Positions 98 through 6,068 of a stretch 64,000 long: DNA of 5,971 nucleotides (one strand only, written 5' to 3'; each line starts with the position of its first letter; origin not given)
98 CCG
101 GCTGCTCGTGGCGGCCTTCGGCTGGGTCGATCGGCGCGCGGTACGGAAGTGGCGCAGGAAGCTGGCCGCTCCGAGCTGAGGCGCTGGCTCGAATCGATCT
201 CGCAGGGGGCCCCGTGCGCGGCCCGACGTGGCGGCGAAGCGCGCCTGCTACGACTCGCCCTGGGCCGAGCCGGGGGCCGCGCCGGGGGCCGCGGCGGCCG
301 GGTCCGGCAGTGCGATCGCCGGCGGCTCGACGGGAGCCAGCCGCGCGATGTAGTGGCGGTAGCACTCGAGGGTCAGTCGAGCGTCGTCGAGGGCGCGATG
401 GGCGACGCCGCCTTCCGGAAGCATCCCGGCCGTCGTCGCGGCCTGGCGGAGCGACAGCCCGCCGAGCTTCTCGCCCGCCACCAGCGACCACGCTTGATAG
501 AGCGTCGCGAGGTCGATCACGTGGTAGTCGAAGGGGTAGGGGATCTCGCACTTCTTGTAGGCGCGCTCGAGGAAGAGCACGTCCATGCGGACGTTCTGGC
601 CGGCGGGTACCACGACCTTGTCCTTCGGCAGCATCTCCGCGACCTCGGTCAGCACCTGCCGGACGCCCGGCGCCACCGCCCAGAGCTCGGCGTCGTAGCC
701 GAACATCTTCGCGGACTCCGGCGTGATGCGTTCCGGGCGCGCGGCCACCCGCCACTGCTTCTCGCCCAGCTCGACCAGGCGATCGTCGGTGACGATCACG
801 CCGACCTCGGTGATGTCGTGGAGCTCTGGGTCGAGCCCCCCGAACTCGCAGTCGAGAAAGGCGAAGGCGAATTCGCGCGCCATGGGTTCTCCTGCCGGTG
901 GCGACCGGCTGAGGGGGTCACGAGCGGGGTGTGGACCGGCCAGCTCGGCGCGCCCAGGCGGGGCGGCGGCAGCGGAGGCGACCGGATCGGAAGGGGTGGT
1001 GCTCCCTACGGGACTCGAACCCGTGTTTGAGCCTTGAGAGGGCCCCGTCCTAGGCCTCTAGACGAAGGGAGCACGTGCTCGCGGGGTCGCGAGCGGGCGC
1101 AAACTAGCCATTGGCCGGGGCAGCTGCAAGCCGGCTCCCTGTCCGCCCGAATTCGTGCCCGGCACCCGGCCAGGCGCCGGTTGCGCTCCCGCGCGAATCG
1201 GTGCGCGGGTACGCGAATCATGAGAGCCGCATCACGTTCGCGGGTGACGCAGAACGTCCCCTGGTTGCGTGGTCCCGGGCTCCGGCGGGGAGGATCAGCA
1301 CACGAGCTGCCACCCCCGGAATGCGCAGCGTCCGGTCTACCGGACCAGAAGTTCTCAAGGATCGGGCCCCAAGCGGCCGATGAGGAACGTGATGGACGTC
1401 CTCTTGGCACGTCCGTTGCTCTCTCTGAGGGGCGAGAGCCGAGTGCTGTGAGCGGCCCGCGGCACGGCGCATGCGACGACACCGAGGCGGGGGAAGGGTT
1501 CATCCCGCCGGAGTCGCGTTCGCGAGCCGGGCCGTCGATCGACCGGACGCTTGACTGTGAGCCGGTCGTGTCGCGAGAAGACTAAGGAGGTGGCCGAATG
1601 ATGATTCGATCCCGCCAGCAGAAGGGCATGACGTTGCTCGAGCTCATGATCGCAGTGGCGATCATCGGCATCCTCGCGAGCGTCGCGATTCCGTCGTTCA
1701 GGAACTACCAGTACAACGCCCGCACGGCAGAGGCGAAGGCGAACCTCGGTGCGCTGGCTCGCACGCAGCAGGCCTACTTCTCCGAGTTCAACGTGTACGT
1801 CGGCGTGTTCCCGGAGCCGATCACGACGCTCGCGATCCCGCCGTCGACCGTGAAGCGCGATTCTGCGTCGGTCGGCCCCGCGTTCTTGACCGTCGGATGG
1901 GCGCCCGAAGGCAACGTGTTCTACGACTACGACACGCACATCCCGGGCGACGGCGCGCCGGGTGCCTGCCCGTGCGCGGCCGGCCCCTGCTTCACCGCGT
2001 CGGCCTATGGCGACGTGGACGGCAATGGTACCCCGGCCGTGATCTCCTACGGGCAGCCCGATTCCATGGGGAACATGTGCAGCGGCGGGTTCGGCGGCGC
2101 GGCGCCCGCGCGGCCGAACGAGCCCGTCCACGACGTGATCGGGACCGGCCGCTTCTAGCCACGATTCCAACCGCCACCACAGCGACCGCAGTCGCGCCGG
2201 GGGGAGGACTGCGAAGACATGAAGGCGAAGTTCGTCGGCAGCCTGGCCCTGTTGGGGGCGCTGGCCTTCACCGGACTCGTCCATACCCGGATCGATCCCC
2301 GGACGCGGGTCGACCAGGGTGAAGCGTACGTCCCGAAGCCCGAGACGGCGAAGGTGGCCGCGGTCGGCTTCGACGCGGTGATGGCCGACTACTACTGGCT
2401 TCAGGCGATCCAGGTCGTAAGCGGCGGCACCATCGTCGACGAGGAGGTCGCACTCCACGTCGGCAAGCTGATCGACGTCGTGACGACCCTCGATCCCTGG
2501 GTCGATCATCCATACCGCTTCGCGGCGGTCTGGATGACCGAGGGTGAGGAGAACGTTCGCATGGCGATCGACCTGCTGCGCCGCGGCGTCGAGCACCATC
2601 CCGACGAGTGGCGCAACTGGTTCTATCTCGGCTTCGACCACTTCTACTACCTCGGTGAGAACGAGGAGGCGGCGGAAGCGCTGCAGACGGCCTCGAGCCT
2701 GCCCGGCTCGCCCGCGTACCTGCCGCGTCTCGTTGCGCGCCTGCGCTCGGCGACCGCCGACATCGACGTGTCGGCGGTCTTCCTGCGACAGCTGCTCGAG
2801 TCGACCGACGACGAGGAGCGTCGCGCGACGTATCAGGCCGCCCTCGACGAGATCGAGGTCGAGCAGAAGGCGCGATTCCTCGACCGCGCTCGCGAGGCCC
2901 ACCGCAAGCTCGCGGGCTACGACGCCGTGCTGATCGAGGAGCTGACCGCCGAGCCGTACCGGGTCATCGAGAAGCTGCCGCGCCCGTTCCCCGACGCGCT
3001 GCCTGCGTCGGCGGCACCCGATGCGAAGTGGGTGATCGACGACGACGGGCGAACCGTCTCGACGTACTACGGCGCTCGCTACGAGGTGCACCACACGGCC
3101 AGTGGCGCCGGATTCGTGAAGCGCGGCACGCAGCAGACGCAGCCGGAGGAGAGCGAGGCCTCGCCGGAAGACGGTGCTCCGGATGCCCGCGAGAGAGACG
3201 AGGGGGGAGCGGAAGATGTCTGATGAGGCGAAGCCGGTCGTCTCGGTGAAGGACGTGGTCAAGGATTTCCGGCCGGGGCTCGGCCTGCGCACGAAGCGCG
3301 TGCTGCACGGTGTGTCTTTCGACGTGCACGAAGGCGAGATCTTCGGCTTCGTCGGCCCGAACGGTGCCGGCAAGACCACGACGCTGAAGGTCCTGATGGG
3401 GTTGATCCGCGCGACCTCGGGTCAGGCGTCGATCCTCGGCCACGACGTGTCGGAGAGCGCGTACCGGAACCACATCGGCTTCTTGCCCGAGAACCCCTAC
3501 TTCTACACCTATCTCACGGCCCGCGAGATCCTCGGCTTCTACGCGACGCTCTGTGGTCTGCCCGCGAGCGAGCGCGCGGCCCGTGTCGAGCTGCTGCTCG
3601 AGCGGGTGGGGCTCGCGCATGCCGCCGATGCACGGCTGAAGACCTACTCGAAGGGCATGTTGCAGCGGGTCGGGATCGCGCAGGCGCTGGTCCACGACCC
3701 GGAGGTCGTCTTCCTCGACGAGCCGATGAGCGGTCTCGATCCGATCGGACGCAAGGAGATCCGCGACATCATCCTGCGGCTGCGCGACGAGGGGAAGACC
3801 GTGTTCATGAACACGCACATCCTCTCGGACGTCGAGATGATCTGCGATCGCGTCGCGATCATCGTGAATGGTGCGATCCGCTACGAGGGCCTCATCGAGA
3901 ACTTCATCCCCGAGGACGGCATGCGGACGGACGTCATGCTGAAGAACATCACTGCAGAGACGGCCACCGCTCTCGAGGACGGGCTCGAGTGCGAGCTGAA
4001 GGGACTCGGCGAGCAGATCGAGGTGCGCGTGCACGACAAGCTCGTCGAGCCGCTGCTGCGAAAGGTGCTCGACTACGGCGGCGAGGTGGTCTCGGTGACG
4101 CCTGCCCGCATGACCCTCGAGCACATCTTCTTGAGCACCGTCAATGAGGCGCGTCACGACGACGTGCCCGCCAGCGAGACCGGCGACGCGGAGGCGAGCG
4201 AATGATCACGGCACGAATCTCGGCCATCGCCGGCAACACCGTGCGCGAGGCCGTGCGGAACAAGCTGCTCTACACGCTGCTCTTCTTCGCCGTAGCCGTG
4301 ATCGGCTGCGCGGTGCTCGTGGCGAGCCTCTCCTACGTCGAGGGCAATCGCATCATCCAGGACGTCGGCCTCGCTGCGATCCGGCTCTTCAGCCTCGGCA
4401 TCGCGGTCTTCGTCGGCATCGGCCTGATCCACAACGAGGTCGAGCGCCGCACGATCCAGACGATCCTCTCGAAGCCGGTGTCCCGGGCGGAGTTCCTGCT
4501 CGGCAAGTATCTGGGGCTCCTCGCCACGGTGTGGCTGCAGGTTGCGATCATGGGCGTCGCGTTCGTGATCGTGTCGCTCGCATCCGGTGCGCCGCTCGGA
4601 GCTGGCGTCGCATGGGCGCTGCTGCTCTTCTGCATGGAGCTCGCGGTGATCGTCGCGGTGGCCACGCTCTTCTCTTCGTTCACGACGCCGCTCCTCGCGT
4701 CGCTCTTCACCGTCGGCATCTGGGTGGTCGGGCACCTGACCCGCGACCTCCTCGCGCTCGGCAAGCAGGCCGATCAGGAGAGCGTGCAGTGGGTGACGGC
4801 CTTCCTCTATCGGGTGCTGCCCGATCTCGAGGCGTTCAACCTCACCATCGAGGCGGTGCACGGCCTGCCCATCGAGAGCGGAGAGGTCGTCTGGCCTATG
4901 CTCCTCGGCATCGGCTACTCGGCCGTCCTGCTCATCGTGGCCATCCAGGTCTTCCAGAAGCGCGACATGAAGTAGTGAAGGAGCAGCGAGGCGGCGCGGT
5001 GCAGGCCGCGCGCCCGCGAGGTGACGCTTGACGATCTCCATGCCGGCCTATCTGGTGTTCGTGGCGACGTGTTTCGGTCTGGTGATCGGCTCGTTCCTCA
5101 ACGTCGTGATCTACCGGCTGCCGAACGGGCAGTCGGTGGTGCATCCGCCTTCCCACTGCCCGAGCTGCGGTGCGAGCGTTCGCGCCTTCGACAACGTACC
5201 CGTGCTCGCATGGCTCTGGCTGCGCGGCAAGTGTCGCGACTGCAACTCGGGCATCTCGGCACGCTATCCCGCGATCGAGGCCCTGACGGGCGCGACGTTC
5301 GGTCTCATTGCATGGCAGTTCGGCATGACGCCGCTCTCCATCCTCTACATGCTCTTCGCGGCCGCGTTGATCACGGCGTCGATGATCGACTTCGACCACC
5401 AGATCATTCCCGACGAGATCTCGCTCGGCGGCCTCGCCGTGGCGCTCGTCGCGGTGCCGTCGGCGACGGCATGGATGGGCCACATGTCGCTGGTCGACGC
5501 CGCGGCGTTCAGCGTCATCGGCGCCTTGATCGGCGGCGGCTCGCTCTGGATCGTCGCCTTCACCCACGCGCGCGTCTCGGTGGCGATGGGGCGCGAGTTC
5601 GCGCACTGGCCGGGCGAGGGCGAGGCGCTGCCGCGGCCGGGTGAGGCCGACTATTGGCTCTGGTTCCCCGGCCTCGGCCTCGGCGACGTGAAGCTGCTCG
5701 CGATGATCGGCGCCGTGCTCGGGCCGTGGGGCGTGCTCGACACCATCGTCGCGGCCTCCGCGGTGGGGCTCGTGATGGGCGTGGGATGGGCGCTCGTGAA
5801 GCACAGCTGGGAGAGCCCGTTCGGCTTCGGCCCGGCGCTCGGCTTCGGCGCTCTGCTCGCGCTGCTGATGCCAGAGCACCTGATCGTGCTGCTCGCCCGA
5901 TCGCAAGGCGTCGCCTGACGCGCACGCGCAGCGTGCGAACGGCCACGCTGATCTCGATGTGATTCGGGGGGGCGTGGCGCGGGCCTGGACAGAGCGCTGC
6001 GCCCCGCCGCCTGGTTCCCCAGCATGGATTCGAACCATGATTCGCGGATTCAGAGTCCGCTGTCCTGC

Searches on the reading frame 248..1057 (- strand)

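Call 57: search_protein_families(library=pfam, proteins=[window:248-1057:-], max_evalue=0.001)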
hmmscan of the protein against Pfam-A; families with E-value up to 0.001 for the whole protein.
window:248-1057:- (269 aa): 2 families
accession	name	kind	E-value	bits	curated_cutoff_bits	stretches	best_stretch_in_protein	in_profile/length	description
PF00929.31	RNase_T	-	2.6e-16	61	24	1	67-232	2-163/164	Exonuclease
PF16473.11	Rv2179c-like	-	0.00062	20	27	0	129-232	77-172/177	3'-5' exoribonuclease Rv2179c-like domain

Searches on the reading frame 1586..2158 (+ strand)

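Call 57: search_protein_families(library=pfam, proteins=[window:1586-2158:+], max_evalue=0.001)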
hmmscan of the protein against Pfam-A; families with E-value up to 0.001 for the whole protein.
window:1586-2158:+ (190 aa): 1 family
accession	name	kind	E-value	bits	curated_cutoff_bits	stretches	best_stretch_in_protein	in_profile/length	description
PF07963.17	N_methyl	-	4.5e-09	35.9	21.2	1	10-34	2-26/27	Prokaryotic N-terminal methylation motif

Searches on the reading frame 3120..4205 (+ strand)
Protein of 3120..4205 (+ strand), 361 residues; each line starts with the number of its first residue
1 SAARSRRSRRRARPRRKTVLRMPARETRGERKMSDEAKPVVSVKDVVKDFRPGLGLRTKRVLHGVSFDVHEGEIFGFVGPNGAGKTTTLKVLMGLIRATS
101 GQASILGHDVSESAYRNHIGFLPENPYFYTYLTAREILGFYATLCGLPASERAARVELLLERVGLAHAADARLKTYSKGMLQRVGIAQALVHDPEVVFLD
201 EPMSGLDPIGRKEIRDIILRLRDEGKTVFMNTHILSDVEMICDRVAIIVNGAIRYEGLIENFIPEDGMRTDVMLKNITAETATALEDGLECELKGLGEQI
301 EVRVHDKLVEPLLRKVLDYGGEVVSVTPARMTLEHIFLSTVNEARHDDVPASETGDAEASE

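Call 57: search_protein_families(library=pfam, proteins=[window:3120-4205:+], max_evalue=0.001)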
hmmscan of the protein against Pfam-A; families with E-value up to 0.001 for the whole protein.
window:3120-4205:+ (361 aa): 2 families
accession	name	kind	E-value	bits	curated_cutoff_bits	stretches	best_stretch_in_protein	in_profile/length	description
PF00005.33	ABC_tran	-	3.4e-32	112.3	25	1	62-203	1-136/137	ABC transporter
PF13304.12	AAA_21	-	9.9e-10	39.4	27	1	176-233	238-298/304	AAA domain, putative AbiEii toxin, Type IV TA system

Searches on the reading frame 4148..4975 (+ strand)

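Call 57: search_protein_families(library=pfam, proteins=[window:4148-4975:+], max_evalue=0.001)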
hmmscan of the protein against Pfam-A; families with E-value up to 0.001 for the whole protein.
window:4148-4975:+ (275 aa): 4 families
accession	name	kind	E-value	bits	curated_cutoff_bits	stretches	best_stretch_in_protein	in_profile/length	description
PF12679.13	ABC2_membrane_2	-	8.4e-16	58.5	27.2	1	52-274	29-283/283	ABC-2 family transporter protein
PF12730.13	ABC2_membrane_4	-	1.1e-06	29.2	27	1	37-179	11-158/179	ABC-2 family transporter protein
PF12698.13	ABC2_membrane_3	-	1.1e-05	25.2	31.6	1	81-193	171-280/347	ABC-2 family transporter protein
PF13346.12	ABC2_membrane_5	-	0.00021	21.3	25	1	82-183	43-137/205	ABC-2 family transporter protein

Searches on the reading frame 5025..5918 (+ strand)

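Call 57: search_protein_families(library=pfam, proteins=[window:5025-5918:+], max_evalue=0.001)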
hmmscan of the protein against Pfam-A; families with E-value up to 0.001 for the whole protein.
window:5025-5918:+ (297 aa): 2 families
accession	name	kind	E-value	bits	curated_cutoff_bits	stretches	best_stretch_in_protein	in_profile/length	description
PF06750.18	A24_N_bact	-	1.5e-35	121.5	23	1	17-99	2-84/84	Bacterial Peptidase A24 N-terminal domain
PF01478.23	Peptidase_A24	-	1.3e-14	54.9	26.5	1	109-253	1-104/104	Type IV leader peptidase family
